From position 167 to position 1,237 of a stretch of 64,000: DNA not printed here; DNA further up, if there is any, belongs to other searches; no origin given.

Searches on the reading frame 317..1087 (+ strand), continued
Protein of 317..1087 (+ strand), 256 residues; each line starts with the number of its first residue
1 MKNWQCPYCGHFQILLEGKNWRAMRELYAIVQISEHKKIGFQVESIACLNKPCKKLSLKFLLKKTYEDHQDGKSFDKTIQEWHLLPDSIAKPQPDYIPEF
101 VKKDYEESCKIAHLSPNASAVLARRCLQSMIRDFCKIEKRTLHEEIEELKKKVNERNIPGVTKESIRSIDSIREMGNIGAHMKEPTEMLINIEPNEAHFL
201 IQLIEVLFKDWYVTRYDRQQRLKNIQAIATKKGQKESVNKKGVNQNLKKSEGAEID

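Call 49: find_encoding_contigs(protein=P0024, flank=7000, max_places=1)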
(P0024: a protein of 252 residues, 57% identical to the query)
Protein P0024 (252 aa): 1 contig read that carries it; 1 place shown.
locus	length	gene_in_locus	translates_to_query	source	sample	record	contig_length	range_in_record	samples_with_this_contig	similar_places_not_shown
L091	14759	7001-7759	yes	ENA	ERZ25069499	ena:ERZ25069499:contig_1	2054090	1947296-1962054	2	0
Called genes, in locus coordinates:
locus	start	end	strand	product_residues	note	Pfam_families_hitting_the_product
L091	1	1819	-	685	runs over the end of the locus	PF00009:GTP_EFTU, PF03144:GTP_EFTU_D2, PF22042:EF-G_D2, PF14492:EFG_III, PF03764:EFG_IV, PF00679:EFG_C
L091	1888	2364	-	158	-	PF00177:Ribosomal_S7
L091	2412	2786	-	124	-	PF00164:Ribosom_S12_S23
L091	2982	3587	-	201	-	-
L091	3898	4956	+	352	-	PF00080:Sod_Cu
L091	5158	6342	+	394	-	PF00009:GTP_EFTU, PF03144:GTP_EFTU_D2, PF03143:GTP_EFTU_D3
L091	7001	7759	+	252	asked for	PF13643:DUF4145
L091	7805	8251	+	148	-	-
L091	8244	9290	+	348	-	PF12728:HTH_17 (weak), PF01555:N6_N4_Mtase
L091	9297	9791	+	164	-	-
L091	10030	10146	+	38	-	PF13518:HTH_28 (weak)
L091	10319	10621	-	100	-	PF13412:HTH_24 (faint), PF13744:HTH_37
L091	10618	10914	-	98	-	-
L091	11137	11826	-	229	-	PF00005:ABC_tran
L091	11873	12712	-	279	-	-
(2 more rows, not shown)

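Call 50: find_encoding_contigs(protein=P0034, flank=7000, max_places=1)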
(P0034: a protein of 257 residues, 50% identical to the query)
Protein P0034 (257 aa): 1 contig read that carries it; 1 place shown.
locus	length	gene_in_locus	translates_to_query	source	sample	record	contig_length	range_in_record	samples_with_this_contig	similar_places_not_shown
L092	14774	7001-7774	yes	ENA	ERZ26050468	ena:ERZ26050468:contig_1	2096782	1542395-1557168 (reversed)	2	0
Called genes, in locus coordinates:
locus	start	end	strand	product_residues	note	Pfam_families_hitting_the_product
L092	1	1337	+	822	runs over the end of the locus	PF02463:SMC_N (faint), PF11398:DUF2813, PF13175:AAA_15, PF13476:AAA_23, PF13555:AAA_29 (weak), PF13304:AAA_21, PF11398:DUF2813, PF20469:OLD-like_TOPRIM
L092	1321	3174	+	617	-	PF00580:UvrD-helicase, PF13245:AAA_19, PF13604:AAA_30 (faint), PF01443:Viral_helicase1 (faint), PF13361:UvrD_C, PF13538:UvrD_C_2 (weak)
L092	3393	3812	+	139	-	PF08780:NTase_sub_bind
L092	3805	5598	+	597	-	PF01909:NTP_transf_2 (faint), PF18765:Polbeta, PF01420:Methylase_S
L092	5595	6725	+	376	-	-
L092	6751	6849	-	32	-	-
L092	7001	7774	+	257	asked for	PF13643:DUF4145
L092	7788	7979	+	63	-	-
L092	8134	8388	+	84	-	-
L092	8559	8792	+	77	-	-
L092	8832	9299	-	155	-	-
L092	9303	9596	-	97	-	PF13274:SocA_Panacea (weak)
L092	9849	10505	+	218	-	-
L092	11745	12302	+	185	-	-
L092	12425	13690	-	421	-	-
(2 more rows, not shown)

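Call 57: search_protein_families(library=pfam, proteins=[L085:7808-8083:+, L085:8086-9072:+, L088:8836-9957:+], max_evalue=0.01)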
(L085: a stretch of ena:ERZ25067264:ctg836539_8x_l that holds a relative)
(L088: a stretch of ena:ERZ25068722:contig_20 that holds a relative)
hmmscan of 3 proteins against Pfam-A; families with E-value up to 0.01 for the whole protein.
L085:7808-8083:+ (91 aa): 0 families

L085:8086-9072:+ (328 aa): 1 family
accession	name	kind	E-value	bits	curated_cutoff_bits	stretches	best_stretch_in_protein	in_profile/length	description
PF10269.14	Tmemb_185A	-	0.0032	17.7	23.1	1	160-256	108-203/252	Transmembrane Fragile-X-F protein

L088:8836-9957:+ (373 aa): 0 families

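Call 58: search_protein_families(library=padloc, proteins=[L084:7777-9873:+, L084:9870-10982:+, L086:7756-9486:+], max_evalue=0.001)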
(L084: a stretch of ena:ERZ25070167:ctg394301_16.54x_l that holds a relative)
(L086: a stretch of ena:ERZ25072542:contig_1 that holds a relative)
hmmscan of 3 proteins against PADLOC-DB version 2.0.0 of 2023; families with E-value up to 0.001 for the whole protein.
L084:7777-9873:+ (698 aa): 13 families
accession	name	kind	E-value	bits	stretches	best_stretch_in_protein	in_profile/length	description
PDLC02385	pAgo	-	7.6e-164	545.1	1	2-698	1-674/674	-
PDLC02436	pAgo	-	1.4e-83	279.3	1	283-679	10-444/460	-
PDLC02381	pAgo_II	-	2.8e-57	192.5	1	227-698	158-617/617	Class II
PDLC02379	pAgo_II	-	9e-48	161.2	1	236-676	249-698/724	Class II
PDLC02397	pAgo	-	7.4e-28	95.7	1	169-676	115-562/578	-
PDLC02428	PprPIWI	-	3.1e-25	87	1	205-676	232-648/666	-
PDLC02395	pAgo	-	3.2e-23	80.2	1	219-678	194-633/656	-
PDLC02394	pAgo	-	1.5e-19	67.3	1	407-697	828-1120/1121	-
PDLC02388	pAgo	-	5.2e-18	62.7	1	285-676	337-698/716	-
PDLC02377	pAgo_I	-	6.1e-12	43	1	413-676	165-439/457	Class I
PDLC02391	pAgo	-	4.2e-10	36.5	1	358-677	410-724/742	-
PDLC02380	pAgo_II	-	8.4e-10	35.6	1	396-481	449-535/737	Class II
PDLC02387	pAgo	-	8.9e-05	19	1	407-605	402-594/672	-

L084:9870-10982:+ (370 aa): 22 families
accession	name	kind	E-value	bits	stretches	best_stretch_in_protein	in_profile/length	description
PDLC02414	Aga_SIR2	-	1.9e-68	229.1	1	30-361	1-306/313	-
PDLC02408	Aga_SIR2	-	5.9e-63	211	1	8-352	6-338/343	Class II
PDLC04093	SIR2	-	1.1e-23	81.9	1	10-304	25-311/395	-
PDLC04088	SIR2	-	9.4e-21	72.4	1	156-324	173-350/390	-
PDLC04075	SIR2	-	1.5e-18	64.8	1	96-314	134-364/414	-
PDLC04084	SIR2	-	2.3e-18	64.7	2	202-311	241-356/414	-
PDLC04094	SIR2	-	9.5e-17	59.3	1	22-290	30-288/399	-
PDLC04087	SIR2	-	2.3e-16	57.6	1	103-311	79-299/343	-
PDLC04082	SIR2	-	1.5e-15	55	1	6-314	14-302/345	-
PDLC04096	SIR2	-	8.2e-15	52.9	1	144-337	11-216/230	-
PDLC04081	SIR2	-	3.8e-13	47.3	1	192-285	187-285/345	-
PDLC04078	SIR2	-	4.6e-13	47.3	1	201-310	13-127/171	-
PDLC04089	SIR2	-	7.4e-11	39.9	1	201-351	169-318/336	-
PDLC02186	SIR2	-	5.7e-10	36.8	1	202-347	223-377/412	-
PDLC04076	SIR2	-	9.8e-10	36.2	1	201-349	222-374/406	-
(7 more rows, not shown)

L086:7756-9486:+ (576 aa): 108 families (the best 25 are shown)
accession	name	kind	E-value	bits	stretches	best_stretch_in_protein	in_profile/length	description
PDLC00067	GajA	-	1.3e-212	705.6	1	4-567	2-583/604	AAA ATPase domain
PDLC00062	GajA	-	3.5e-70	235.2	2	6-374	2-371/639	AAA ATPase domain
PDLC00094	GajA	-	2.7e-68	228.8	1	8-499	4-491/569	AAA ATPase domain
PDLC00070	GajA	-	1.2e-52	177.3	1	6-546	2-561/596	AAA ATPase domain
PDLC00096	GajA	-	7.9e-42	141.8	1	10-498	6-487/630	AAA ATPase domain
PDLC02358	Old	-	1.2e-41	141.2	1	6-485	3-474/578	Old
PDLC00072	GajA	-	1.5e-41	140.6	2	154-473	193-516/709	AAA ATPase domain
PDLC00090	GajA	-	1.6e-41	140.8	1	6-476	2-494/659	AAA ATPase domain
PDLC00071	GajA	-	1e-37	128.2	1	10-475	6-452/588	AAA ATPase domain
PDLC00063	GajA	-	1e-34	118.2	2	149-472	179-538/679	AAA ATPase domain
PDLC00092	GajA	-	2.2e-34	117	2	144-463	153-474/604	AAA ATPase domain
PDLC00065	GajA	-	3.4e-34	116.6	1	7-544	3-570/670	AAA ATPase domain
PDLC02979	AriA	-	1.1e-33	115.5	1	7-347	3-373/373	-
PDLC00091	GajA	-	2.6e-33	113.7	1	9-472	5-481/627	AAA ATPase domain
PDLC00093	GajA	-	2.7e-33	113.7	2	184-512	252-596/736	AAA ATPase domain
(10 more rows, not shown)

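Call 59: search_protein_families(library=pfam, proteins=[L048:3902-5065:+, L048:5754-8885:+, L063:5754-6989:+, L063:7684-10722:+, L055:7645-9042:+, L042:2161-4119:+, L042:4792-6159:+, L024:3172-6948:+, L075:3228-6488:+], max_evalue=0.00001)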
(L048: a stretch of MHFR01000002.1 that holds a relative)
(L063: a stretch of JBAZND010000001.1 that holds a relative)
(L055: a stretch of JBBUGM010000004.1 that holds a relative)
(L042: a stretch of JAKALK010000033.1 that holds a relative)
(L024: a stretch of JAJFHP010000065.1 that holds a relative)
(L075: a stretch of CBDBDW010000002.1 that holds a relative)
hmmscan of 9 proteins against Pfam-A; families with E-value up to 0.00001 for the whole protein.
L048:3902-5065:+ (388 aa): 1 family
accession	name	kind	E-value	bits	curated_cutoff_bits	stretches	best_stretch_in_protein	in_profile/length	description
PF01420.25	Methylase_S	-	5e-21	76.1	22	1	9-173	7-167/168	Type I restriction modification DNA specificity domain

L048:5754-8885:+ (1044 aa): 5 families
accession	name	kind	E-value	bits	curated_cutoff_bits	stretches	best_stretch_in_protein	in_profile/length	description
PF18766.7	SWI2_SNF2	-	3.4e-68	230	26.7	1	272-491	2-218/221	SWI2/SNF2 ATPase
PF04313.20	HSDR_N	-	1.1e-36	127.1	25.1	1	6-214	3-197/198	Type I restriction enzyme R protein N terminus (HSDR_N)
PF11867.13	T1RH-like_C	-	3.2e-31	109.4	26.8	1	712-1006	3-302/329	Type I restriction enzyme HindI endonuclease subunit-like, C-terminal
PF22679.2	T1R_D3-like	-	9.3e-20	72.1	27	1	535-692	5-156/158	Type I restriction enzyme subunit R domain 3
PF04851.21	ResIII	-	1.3e-18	67.9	22.5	1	278-427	10-162/164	Type III restriction enzyme, res subunit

L063:5754-6989:+ (412 aa): 1 family
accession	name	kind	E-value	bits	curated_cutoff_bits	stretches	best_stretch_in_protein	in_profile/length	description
PF01420.25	Methylase_S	-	4.3e-45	154.4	22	2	36-209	5-167/168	Type I restriction modification DNA specificity domain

L063:7684-10722:+ (1013 aa): 5 families
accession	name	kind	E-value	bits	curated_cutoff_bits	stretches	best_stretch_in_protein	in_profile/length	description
PF18766.7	SWI2_SNF2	-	4.1e-73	246.1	26.7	1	278-500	1-215/221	SWI2/SNF2 ATPase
PF11867.13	T1RH-like_C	-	5.4e-70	236.8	26.8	1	678-990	4-313/329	Type I restriction enzyme HindI endonuclease subunit-like, C-terminal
PF04313.20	HSDR_N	-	7.2e-40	137.4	25.1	1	8-212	2-194/198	Type I restriction enzyme R protein N terminus (HSDR_N)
PF22679.2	T1R_D3-like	-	9.5e-23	81.8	27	1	588-659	83-156/158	Type I restriction enzyme subunit R domain 3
PF04851.21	ResIII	-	9.1e-20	71.6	22.5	1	278-441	7-163/164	Type III restriction enzyme, res subunit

L055:7645-9042:+ (466 aa): 1 family
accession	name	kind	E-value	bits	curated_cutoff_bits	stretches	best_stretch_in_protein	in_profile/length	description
PF01420.25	Methylase_S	-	2.5e-20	73.8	22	2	282-439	7-151/168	Type I restriction modification DNA specificity domain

L042:2161-4119:+ (653 aa): 3 families
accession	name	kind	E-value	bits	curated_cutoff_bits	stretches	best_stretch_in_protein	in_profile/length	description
PF02384.22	N6_Mtase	-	8.9e-37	127.5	20.4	1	316-590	5-237/311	N-6 DNA Methylase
PF13588.12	HSDR_N_2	-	2.7e-21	76.2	25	1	73-182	1-110/110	Type I restriction enzyme R protein N terminus (HSDR_N)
PF07669.17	Eco57I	-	2.1e-12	47.9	25.3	1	394-561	1-165/171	Eco57I restriction-modification methylase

L042:4792-6159:+ (456 aa): 1 family
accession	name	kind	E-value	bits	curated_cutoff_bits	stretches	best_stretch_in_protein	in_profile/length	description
PF01420.25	Methylase_S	-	6.9e-13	49.6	22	1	274-427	9-150/168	Type I restriction modification DNA specificity domain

L024:3172-6948:+ (1259 aa): 3 families
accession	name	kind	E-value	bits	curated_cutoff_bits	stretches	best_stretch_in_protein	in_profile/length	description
PF02867.20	Ribonuc_red_lgC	-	9.1e-123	411.1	23.9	2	213-765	2-459/523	Ribonucleotide reductase, barrel domain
PF08471.15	Ribonuc_red_2_N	-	6.2e-43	145.6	27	1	46-162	1-103/103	Class II vitamin B12-dependent ribonucleotide reductase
PF12637.14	TSCPD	-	9.4e-10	39.1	22.8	1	1001-1094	10-85/88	TSCPD domain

L075:3228-6488:+ (1087 aa): 1 family
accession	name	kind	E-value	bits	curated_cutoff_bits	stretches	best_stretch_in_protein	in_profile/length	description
PF04851.21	ResIII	-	3.3e-07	30.8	22.5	0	199-262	20-69/164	Type III restriction enzyme, res subunit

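Call 60: list_cluster_members(proteins=[window:317-1084:+, window:1184-3733:+, L001:8265-9959:+])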
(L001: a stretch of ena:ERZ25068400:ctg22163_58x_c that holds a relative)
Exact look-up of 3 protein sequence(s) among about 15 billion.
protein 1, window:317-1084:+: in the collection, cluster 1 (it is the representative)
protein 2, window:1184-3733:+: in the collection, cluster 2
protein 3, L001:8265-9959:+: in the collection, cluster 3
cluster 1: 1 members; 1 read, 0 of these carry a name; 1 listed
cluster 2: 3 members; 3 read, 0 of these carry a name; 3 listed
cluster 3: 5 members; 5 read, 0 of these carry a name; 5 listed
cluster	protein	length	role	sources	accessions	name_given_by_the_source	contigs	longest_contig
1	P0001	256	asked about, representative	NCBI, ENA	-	-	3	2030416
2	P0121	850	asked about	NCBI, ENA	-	-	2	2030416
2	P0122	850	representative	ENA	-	-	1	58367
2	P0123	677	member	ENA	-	-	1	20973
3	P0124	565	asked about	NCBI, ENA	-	-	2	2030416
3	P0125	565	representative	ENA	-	-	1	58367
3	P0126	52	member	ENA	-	-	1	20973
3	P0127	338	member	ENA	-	-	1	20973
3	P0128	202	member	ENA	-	-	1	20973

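Call 74: search_protein_families(library=pfam, proteins=[L083:6219-6920:+, L001:7651-8097:+], max_evalue=0.001)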
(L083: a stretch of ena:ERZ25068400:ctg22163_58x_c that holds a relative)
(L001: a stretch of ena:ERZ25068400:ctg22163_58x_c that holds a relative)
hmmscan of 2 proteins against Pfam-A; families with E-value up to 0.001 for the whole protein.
L083:6219-6920:+ (233 aa): 1 family
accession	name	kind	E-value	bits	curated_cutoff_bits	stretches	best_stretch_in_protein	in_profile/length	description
PF13365.12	Trypsin_2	-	5.2e-09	37.4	27.6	1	27-160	6-135/144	Trypsin-like peptidase domain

L001:7651-8097:+ (148 aa): 0 families
